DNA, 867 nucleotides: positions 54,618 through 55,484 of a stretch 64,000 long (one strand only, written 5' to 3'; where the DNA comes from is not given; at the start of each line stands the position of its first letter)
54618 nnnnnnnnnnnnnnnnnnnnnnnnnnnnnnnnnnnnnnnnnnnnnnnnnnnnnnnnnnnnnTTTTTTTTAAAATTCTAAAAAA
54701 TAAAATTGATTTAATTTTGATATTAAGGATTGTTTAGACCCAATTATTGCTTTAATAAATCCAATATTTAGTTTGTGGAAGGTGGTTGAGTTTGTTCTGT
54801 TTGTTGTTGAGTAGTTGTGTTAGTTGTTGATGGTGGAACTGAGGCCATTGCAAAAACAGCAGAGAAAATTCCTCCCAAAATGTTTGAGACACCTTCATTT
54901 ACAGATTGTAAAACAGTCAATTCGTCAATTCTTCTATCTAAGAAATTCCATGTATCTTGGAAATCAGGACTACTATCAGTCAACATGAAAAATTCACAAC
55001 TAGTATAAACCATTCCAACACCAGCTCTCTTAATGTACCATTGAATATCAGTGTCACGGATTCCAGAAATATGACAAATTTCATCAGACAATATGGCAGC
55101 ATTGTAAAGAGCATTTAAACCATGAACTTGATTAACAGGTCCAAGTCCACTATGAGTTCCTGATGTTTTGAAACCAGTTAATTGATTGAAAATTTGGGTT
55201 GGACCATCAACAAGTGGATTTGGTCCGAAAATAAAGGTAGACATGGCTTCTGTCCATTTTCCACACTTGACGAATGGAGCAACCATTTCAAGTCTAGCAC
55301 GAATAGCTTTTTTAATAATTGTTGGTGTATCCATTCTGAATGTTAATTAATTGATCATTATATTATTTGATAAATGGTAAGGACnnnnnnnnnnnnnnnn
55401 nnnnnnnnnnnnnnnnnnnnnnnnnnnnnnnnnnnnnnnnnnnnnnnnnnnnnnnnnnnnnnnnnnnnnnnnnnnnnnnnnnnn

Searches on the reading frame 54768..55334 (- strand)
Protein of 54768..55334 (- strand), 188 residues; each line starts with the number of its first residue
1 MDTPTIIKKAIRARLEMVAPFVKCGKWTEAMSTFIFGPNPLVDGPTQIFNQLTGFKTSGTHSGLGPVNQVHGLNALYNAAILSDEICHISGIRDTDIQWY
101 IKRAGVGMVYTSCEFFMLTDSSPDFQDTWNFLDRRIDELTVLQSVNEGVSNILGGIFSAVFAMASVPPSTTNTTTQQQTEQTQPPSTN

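Call 91: find_encoding_contigs(protein=window:54768-55334:-, flank=500, max_places=3)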
Protein window:54768-55334:- (188 aa): 1 contig read that carries it; 1 place shown.
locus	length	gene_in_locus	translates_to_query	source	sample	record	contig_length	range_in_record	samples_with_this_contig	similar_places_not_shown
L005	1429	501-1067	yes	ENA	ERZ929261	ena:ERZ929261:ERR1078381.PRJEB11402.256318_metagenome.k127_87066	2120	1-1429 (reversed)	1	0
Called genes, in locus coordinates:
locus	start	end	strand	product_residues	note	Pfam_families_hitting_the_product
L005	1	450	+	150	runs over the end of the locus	-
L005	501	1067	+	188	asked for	PF08511:COQ9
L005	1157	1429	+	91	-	?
